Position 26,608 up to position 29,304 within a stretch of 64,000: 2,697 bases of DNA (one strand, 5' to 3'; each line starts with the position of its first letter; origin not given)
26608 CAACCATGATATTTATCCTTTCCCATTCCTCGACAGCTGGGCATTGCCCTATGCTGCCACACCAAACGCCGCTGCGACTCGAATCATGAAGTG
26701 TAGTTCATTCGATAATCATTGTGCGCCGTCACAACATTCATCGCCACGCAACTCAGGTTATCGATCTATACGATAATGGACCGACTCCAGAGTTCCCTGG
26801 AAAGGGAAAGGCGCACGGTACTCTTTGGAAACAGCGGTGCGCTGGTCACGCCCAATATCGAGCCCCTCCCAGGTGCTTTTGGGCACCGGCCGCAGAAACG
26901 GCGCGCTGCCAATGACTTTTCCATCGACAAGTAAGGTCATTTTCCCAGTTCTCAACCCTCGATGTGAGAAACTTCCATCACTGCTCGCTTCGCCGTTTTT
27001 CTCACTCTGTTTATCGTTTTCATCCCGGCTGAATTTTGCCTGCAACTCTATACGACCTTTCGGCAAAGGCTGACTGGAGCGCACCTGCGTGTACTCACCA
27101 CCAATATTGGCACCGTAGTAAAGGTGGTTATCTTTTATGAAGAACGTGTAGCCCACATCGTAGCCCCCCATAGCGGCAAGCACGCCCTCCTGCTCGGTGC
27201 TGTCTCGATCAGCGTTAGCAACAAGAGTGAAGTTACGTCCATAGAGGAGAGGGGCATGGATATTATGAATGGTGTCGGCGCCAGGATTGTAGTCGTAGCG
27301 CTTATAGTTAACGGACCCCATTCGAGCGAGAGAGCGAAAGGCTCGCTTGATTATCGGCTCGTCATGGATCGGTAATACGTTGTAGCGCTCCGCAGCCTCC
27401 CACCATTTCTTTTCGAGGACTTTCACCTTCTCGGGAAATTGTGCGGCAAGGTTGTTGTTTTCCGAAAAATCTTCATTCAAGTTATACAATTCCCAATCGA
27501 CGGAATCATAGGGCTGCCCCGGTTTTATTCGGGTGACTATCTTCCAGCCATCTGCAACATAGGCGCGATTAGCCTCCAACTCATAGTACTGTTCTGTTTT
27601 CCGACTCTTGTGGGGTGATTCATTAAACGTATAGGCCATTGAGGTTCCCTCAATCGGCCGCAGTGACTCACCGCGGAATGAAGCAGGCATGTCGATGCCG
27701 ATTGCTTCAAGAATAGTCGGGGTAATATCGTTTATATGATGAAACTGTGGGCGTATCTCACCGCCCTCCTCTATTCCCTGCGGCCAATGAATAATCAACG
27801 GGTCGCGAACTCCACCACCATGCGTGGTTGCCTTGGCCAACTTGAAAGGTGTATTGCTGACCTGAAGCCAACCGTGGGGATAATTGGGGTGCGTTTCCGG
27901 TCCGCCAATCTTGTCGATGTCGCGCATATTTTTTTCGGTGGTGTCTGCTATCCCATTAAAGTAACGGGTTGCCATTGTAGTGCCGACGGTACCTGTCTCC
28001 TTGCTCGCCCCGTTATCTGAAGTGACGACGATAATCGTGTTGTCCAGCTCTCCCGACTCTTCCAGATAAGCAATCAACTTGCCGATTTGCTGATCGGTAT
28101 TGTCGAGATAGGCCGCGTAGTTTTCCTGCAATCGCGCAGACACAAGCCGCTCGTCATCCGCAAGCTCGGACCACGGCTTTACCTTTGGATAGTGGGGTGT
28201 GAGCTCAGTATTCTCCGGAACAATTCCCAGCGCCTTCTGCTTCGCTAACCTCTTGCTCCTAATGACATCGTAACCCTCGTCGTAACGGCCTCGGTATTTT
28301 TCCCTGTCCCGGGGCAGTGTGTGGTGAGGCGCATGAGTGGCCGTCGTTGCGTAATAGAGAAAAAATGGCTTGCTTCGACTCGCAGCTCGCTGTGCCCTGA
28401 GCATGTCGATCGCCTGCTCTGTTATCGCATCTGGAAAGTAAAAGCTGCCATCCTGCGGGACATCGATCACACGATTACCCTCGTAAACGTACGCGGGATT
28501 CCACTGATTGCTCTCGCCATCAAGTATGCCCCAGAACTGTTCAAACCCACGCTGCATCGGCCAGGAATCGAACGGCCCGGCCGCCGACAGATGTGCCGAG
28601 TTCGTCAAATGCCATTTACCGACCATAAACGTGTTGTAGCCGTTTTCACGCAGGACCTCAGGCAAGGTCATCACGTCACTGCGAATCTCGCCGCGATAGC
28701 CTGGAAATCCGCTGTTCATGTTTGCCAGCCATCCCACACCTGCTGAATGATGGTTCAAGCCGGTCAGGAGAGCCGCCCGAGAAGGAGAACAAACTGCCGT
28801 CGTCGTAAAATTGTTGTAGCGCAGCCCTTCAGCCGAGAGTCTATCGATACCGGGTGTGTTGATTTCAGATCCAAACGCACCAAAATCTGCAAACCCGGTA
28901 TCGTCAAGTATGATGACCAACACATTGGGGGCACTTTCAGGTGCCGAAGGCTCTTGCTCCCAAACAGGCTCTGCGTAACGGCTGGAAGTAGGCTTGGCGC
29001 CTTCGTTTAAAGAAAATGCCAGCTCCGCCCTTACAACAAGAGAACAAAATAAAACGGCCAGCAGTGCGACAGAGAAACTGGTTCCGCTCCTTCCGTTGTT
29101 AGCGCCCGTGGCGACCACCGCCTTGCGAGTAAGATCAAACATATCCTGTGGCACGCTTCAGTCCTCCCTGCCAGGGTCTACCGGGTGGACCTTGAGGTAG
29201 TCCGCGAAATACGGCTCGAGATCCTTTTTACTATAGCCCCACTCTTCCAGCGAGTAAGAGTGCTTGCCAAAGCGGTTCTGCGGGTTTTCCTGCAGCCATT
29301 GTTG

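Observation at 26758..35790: Tightly coupled thiolase / orphan E2 core / sulfatase / 3beta-HSD-like / sulfotransferase / sulfatase gene block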

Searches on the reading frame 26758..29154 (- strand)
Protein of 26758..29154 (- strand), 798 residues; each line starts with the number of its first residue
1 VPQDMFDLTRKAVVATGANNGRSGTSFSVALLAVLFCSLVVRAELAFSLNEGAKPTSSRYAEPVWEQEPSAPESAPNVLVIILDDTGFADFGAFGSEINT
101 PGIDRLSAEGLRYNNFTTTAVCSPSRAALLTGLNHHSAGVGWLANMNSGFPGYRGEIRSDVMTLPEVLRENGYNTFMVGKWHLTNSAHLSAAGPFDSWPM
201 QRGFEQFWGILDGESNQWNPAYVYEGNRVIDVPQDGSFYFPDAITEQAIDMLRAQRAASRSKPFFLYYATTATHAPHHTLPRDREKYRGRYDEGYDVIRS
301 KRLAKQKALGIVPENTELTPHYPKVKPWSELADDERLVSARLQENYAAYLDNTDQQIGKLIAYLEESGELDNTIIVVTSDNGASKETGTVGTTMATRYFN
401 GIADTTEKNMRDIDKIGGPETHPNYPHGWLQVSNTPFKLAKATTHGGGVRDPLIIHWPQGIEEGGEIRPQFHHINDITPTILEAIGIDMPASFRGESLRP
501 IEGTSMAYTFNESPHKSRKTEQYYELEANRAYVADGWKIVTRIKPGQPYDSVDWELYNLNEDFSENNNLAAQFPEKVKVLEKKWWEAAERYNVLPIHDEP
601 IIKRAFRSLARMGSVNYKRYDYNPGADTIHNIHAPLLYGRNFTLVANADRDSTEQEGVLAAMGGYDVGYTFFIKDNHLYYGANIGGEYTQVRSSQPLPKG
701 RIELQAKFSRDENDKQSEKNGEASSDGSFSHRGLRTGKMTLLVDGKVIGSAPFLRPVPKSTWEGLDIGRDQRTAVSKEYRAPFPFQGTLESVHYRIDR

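Call 4: search_protein_families(library=pfam, proteins=[window:26758-29154:-])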
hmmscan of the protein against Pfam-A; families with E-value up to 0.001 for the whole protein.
window:26758-29154:- (798 aa): 3 families
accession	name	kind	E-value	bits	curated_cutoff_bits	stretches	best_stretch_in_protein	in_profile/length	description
PF00884.28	Sulfatase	-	2.1e-65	221.4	25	1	76-487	1-301/301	Sulfatase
PF16347.10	SGSH_C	-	9.1e-12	45.8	29.3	1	447-572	14-134/154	N-sulphoglucosamine sulphohydrolase, C-terminal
PF01663.27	Phosphodiest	-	1.2e-06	28.8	23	0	261-386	158-224/342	Type I phosphodiesterase / nucleotide pyrophosphatase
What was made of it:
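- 26758..29154 (-): Sulfatase B: a second exported class I sulfatase (CSPSR) with the same C-terminal domain. PF00884 at 221 bits (call 4).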

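Call 5: search_protein_families(library=ncbifam, proteins=[window:26758-29154:-])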
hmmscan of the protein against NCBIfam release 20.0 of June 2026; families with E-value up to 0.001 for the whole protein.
window:26758-29154:- (798 aa): 5 families
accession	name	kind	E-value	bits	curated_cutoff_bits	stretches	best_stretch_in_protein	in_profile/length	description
NF010322.0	PRK13759.1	equivalog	3.1e-32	111.7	481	3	74-184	5-108/486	arylsulfatase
NF045661.1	HdlasePehA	equivalog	7e-24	84.3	900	3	76-135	3-64/506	phosphoric/sulfuric ester hydrolase PehA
TIGR03417.1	chol_sulfatase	equivalog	1.3e-23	83.7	433.45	2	75-383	2-292/500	choline-sulfatase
NF052527.1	Mn_arylsulf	exception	2.1e-13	50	850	1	76-186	2-106/479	manganese-dependent arylsulfatase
NF038282.1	LapC_YejM_PbgA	exception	3.2e-05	22.4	825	1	343-388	411-456/584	LPS biosynthesis-modulating metalloenzyme YejM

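Call 63: find_homologous_proteins(query=window:26758-29154:-)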
Query window:26758-29154:- (798 aa): 4285 proteins with E <= 0.001 among 8000 candidates; the best 120 are listed.
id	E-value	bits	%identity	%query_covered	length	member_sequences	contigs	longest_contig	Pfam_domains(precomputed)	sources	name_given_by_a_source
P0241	0.0e+0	1866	100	100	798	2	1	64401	PF01663.28,PF16347.11,PF00884.29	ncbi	ncbi:MAG: arylsulfatase A-like enzyme [Halieaceae bacterium]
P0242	0.0e+0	1469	81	97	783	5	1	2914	PF16347.11,PF00884.29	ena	-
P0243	0.0e+0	1380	75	97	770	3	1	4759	PF01663.28,PF16347.11,PF00884.29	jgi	jgi:arylsulfatase A-like enzyme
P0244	0.0e+0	1374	76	94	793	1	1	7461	PF01663.28,PF16347.11,PF00884.29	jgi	jgi:arylsulfatase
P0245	0.0e+0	1334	75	93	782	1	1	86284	PF01663.28,PF16347.11,PF00884.29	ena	-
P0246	0.0e+0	1175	64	97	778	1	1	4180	PF01663.28,PF16347.11,PF00884.29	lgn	-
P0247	0.0e+0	1127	64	92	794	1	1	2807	PF01663.28,PF16347.11,PF00884.29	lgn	-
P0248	0.0e+0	1122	62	96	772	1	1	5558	PF01663.28,PF16347.11,PF00884.29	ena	-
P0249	0.0e+0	1117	62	94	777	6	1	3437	PF01663.28,PF16347.11,PF00884.29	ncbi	ncbi:MAG: arylsulfatase [Thiogranum sp.]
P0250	0.0e+0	1115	64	93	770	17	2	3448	PF01663.28,PF16347.11,PF00884.29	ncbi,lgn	-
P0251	0.0e+0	1105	63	92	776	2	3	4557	PF01663.28,PF16347.11,PF00884.29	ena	-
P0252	0.0e+0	1104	64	92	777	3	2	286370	PF01663.28,PF16347.11,PF00884.29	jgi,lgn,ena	-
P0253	0.0e+0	1102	64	92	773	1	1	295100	PF01663.28,PF16347.11,PF00884.29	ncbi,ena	-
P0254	0.0e+0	1099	63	92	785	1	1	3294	PF01663.28,PF16347.11,PF00884.29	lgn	-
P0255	0.0e+0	1099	63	92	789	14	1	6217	PF01663.28,PF16347.11,PF00884.29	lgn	-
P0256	0.0e+0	1094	61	97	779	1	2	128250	PF01663.28,PF16347.11,PF00884.29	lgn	-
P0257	0.0e+0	1033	75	58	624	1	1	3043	PF01663.28,PF16347.11,PF00884.29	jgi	jgi:arylsulfatase A-like enzyme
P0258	3.2e-291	987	56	98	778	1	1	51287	PF01663.28,PF16347.11,PF00884.29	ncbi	-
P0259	8.3e-276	936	55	92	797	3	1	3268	PF01663.28,PF16347.11,PF00884.29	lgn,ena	-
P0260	3.0e-267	907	54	92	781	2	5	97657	PF01663.28,PF16347.11,PF00884.29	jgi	jgi:arylsulfatase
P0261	6.6e-263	893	53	93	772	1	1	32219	PF01663.28,PF16347.11,PF00884.29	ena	-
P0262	6.0e-262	890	52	93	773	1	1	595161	PF16347.11,PF00884.29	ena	-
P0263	1.5e-260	885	50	96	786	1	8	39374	PF01663.28,PF16347.11,PF00884.29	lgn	-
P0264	1.3e-258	879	52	93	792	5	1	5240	PF01663.28,PF16347.11,PF00884.29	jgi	jgi:arylsulfatase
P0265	3.1e-258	877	51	94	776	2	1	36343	PF01663.28,PF16347.11,PF00884.29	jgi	-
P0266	7.3e-258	876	49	97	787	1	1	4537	PF16347.11,PF00884.29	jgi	-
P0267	5.5e-257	873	50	96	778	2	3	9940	PF16347.11,PF00884.29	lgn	-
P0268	1.3e-256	872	50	93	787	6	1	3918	PF01663.28,PF16347.11,PF00884.29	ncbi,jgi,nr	ncbi:MAG: arylsulfatase [Deltaproteobacteria bacterium]|nr:arylsulfatase [Deltaproteobacteria bacter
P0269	7.6e-256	870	50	95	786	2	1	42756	PF01663.28,PF16347.11,PF00884.29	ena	-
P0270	8.9e-256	869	51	93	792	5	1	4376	PF01663.28,PF16347.11,PF00884.29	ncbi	-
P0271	2.0e-255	868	51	92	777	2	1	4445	PF01663.28,PF16347.11,PF00884.29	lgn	-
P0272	2.5e-255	868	51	93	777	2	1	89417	PF01663.28,PF16347.11,PF00884.29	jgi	-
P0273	1.2e-254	866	51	93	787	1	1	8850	PF16347.11,PF00884.29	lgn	-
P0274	1.8e-254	865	50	95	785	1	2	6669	PF16347.11,PF00884.29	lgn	-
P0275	8.3e-254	863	50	93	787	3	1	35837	PF01663.28,PF16347.11,PF00884.29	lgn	-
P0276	8.8e-254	863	51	93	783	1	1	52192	PF01663.28,PF16347.11,PF00884.29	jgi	-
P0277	1.0e-253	862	50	93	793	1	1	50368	PF01663.28,PF16347.11,PF00884.29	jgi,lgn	jgi:arylsulfatase A-like enzyme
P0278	2.9e-253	861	49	97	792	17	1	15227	PF01663.28,PF16347.11,PF00884.29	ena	-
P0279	5.1e-253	860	51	93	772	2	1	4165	PF01663.28,PF16347.11,PF00884.29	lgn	-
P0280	7.0e-253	860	51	93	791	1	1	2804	PF01663.28,PF16347.11,PF00884.29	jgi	jgi:arylsulfatase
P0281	1.2e-252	859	51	93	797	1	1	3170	PF01663.28,PF16347.11,PF00884.29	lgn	-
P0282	1.9e-252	858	49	96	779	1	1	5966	PF01663.28,PF16347.11,PF00884.29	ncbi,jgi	jgi:arylsulfatase A-like enzyme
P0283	2.3e-252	858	52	93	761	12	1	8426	PF01663.28,PF16347.11,PF00884.29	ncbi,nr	ncbi:MAG: arylsulfatase [Desulfobacteraceae bacterium]|nr:arylsulfatase [Desulfobacteraceae bacteriu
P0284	3.2e-251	854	48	96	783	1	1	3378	PF01663.28,PF16347.11,PF00884.29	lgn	-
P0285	3.8e-251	854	48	96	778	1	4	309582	PF01663.28,PF16347.11,PF00884.29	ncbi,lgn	-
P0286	1.2e-250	852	50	93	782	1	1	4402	PF01663.28,PF16347.11,PF00884.29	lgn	-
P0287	1.7e-250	852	51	91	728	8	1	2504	PF01663.28,PF16347.11,PF00884.29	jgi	jgi:arylsulfatase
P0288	6.9e-250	850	49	96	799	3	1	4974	PF01663.28,PF16347.11,PF00884.29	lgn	-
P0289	1.4e-249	849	48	97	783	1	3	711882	PF16347.11,PF00884.29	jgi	jgi:arylsulfatase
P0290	4.8e-249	847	49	93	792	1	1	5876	PF01663.28,PF16347.11,PF00884.29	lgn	-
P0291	1.2e-248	846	49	97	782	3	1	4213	PF01663.28,PF16347.11,PF00884.29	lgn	-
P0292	1.2e-248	846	48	96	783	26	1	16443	PF01663.28,PF16347.11,PF00884.29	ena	-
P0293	1.4e-248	845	49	95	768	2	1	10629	PF16347.11,PF00884.29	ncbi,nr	ncbi:MAG: arylsulfatase [Pseudomonadales bacterium]|nr:arylsulfatase [Pseudomonadales bacterium]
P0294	1.7e-248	845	50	92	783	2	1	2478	PF16347.11,PF00884.29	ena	-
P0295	1.8e-248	845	50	93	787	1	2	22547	PF01663.28,PF16347.11,PF00884.29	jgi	-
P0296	2.3e-248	845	49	93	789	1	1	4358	PF01663.28,PF16347.11,PF00884.29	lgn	-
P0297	1.3e-246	839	49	93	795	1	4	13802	PF01663.28,PF16347.11,PF00884.29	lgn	-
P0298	4.8e-246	837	51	92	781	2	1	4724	PF16347.11,PF00884.29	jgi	-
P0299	6.2e-246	837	48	95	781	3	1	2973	PF01663.28,PF16347.11,PF00884.29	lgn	-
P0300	6.2e-246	837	48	96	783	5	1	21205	PF16347.11,PF00884.29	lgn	-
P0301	8.6e-246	836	48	96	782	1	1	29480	PF01663.28,PF16347.11,PF00884.29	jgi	jgi:arylsulfatase A-like enzyme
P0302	1.1e-245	836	48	93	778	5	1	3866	PF01663.28,PF16347.11,PF00884.29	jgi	jgi:arylsulfatase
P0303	2.3e-245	835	50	93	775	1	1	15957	PF01663.28,PF16347.11,PF00884.29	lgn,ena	-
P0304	2.8e-245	835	48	96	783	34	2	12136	PF01663.28,PF16347.11,PF00884.29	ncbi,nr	ncbi:MAG TPA: arylsulfatase [Pseudomonadales bacterium]|nr:arylsulfatase [Pseudomonadales bacterium]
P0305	6.1e-245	833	48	93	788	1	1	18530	PF01663.28,PF16347.11,PF00884.29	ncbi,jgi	jgi:arylsulfatase A-like enzyme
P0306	1.7e-244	832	48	95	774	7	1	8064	PF16347.11,PF00884.29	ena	-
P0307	1.2e-243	829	49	93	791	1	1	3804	PF16347.11,PF00884.29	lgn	-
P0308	1.8e-243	829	49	93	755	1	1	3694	PF16347.11,PF00884.29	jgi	-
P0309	2.5e-243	828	49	93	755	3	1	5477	PF16347.11,PF00884.29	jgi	-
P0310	3.1e-243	828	49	93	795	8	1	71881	PF01663.28,PF16347.11,PF00884.29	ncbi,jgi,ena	jgi:arylsulfatase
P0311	5.8e-242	824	49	93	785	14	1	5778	PF16347.11,PF00884.29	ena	-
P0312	7.0e-242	823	50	95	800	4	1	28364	PF16347.11,PF00884.29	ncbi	-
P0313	7.8e-242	823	49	95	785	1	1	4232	PF01663.28,PF16347.11,PF00884.29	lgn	-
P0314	9.9e-242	823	48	94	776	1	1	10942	PF16347.11,PF00884.29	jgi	jgi:arylsulfatase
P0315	5.2e-241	820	49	93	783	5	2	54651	PF01663.28,PF16347.11,PF00884.29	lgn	-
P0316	8.9e-241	820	48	94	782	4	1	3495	PF16347.11,PF00884.29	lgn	-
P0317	5.7e-240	817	48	97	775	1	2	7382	PF01663.28,PF16347.11,PF00884.29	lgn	-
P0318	1.0e-239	816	47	93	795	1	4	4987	PF01663.28,PF16347.11,PF00884.29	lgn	-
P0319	2.2e-238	812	49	93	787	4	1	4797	PF16347.11,PF00884.29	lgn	-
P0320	2.5e-237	808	48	93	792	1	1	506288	PF01663.28,PF16347.11,PF00884.29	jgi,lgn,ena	-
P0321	1.0e-236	806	49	91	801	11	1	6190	PF16347.11,PF00884.29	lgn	-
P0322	1.7e-236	806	47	97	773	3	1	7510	PF01663.28,PF16347.11,PF00884.29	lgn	-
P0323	2.7e-236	805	50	91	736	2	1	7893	PF01663.28,PF16347.11,PF00884.29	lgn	-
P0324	9.7e-235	800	49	92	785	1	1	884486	PF16347.11,PF00884.29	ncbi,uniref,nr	ncbi:arylsulfatase [Parahaliea mediterranea]|uniref:arylsulfatase n=1 Tax=Parahaliea mediterranea Ta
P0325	2.1e-234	799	48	94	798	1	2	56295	PF01663.28,PF16347.11,PF00884.29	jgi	jgi:arylsulfatase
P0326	2.4e-234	798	47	93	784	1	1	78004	PF01663.28,PF16347.11,PF00884.29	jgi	jgi:arylsulfatase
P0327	9.2e-234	797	50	90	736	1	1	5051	PF01663.28,PF16347.11,PF00884.29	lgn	-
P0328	1.4e-233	796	45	97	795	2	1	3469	PF16347.11,PF00884.29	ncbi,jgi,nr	ncbi:MAG: hypothetical protein DRQ62_11745 [Gammaproteobacteria bacterium]|nr:MAG: hypothetical prot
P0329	1.8e-233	796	48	92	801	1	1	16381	PF16347.11,PF00884.29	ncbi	-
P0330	4.0e-233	794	47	93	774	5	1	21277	PF16347.11,PF00884.29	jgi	jgi:arylsulfatase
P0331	1.2e-232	793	47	93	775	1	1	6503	PF01663.28,PF16347.11,PF00884.29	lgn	-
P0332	1.5e-232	793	47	96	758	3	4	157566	PF01663.28,PF16347.11,PF00884.29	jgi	jgi:arylsulfatase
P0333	1.6e-232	792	45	97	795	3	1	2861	PF16347.11,PF00884.29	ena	-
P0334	5.1e-232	791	45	96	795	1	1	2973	PF01663.28,PF16347.11,PF00884.29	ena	-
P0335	5.9e-232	791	48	93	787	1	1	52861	PF16347.11,PF00884.29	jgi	-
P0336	6.3e-232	790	47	94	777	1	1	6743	PF01663.28,PF16347.11,PF00884.29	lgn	-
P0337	2.8e-231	788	48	91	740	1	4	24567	PF01663.28,PF16347.11,PF00884.29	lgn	-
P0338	7.5e-231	787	50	90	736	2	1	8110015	PF01663.28,PF16347.11,PF00884.29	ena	-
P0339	1.1e-230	786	46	93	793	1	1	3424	PF01663.28,PF16347.11,PF00884.29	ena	-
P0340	2.2e-230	785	49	91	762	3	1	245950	PF01663.28,PF16347.11,PF00884.29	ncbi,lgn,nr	ncbi:MAG: arylsulfatase [bacterium]|nr:arylsulfatase [bacterium]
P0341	2.4e-230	785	47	97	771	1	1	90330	PF16347.11,PF00884.29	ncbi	ncbi:MAG: arylsulfatase [Gammaproteobacteria bacterium]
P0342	4.0e-229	781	45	96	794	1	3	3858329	PF01663.28,PF16347.11,PF00884.29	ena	-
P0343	5.2e-229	781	47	97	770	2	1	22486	PF01663.28,PF16347.11,PF00884.29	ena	-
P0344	1.0e-228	780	49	91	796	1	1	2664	PF16347.11,PF00884.29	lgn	-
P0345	1.7e-228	779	48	93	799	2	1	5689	PF16347.11,PF00884.29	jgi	jgi:arylsulfatase A-like enzyme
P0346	2.6e-228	778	49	90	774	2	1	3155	PF16347.11,PF00884.29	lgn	-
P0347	3.9e-228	778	48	92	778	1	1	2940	PF01663.28,PF16347.11,PF00884.29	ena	-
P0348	2.1e-227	775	48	91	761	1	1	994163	PF16347.11,PF00884.29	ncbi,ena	-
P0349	3.5e-227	775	46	97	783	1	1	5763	PF01663.28,PF16347.11,PF00884.29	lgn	-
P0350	6.4e-227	774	48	93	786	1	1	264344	PF01663.28,PF16347.11,PF00884.29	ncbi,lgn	ncbi:MAG: arylsulfatase [Myxococcota bacterium]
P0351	2.1e-226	772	46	96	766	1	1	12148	PF01663.28,PF16347.11,PF00884.29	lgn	-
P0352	3.3e-226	772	47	96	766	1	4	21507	PF01663.28,PF16347.11,PF00884.29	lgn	-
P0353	7.5e-226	770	47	95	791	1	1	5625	PF01663.28,PF16347.11,PF00884.29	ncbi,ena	-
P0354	1.3e-225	770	46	97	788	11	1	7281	PF16347.11,PF00884.29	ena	-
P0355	2.4e-225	769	47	93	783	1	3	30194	PF01663.28,PF16347.11,PF00884.29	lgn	-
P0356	2.6e-225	769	48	90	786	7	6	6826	PF16347.11,PF00884.29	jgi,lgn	-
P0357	3.6e-225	768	48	90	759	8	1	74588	PF16347.11,PF00884.29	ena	-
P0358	8.9e-225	767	47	97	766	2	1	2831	PF16347.11,PF00884.29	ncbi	-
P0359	1.1e-224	766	48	92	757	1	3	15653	PF01663.28,PF16347.11,PF00884.29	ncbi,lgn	-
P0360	2.6e-224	765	46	96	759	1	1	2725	PF01663.28,PF16347.11,PF00884.29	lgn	-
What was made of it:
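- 26758..29154 (-): The identical protein is annotated as arylsulfatase A-like enzyme from a Halieaceae MAG (call 63).
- On Class I (S1, formylglycine-dependent) sulfatases: The window is nearly all of a 64.4-kb MAG contig (call 63), and the rest of the genome was not available.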

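Call 64: find_encoding_contigs(protein=P0245, flank=8000, max_places=2)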
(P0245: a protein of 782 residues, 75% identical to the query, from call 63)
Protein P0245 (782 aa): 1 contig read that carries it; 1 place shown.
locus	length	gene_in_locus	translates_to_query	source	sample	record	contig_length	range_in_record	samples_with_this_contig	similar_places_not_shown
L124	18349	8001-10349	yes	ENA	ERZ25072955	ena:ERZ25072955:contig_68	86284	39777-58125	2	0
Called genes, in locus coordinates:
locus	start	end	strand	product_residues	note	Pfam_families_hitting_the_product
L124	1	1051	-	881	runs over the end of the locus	PF17900:Peptidase_M1_N, PF01433:Peptidase_M1, PF11940:DUF3458, PF17432:DUF3458_C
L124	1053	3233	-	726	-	PF07715:Plug, PF00593:TonB_dep_Rec_b-barrel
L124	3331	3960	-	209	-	PF00440:TetR_N, PF13305:TetR_C_33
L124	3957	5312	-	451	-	PF13347:MFS_2, PF07690:MFS_1, PF12832:MFS_1_like (faint)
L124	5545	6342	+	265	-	PF00378:ECH_1, PF16113:ECH_2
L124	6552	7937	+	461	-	PF07690:MFS_1, PF03137:OATP (weak)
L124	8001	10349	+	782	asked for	PF00884:Sulfatase, PF01663:Phosphodiest (faint), PF16347:SGSH_C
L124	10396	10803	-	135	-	-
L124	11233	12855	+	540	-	PF23952:LRR_EndoS (faint), PF14580:LRR_9 (faint), PF23598:LRR_14 (weak), PF13855:LRR_8 (faint), PF25013:LRR_Zer-1 (faint), PF25019:LRR_R13L1-DRL21 (faint), PF12799:LRR_4 (weak), PF12799:LRR_4, +1 more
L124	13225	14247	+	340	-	PF04909:Amidohydro_2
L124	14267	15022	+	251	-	PF14234:DUF4336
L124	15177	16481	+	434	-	PF01546:Peptidase_M20, PF07687:M20_dimer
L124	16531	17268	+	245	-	PF05023:Phytochelatin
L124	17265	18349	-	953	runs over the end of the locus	PF16694:Cytochrome_P460, PF00034:Cytochrom_C (faint), PF22113:Mtrc-MtrF_II-IV_dom (faint)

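Call 65: find_encoding_contigs(protein=P0244, flank=8000, max_places=2)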
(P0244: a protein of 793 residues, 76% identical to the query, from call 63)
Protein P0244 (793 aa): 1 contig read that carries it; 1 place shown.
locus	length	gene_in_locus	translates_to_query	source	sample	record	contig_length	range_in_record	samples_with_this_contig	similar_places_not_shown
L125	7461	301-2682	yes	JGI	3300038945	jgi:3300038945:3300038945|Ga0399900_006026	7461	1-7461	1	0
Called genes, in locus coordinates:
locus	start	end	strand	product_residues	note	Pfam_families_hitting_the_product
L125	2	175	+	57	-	?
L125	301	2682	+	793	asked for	PF00884:Sulfatase, PF01663:Phosphodiest (faint), PF16347:SGSH_C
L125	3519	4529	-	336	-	-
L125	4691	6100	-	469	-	PF01321:Creatinase_N, PF00557:Peptidase_M24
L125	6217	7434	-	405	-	-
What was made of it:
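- Sulfatase B relatives at 75-76% identity are not next to a sulfotransferase (calls 64, 65).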
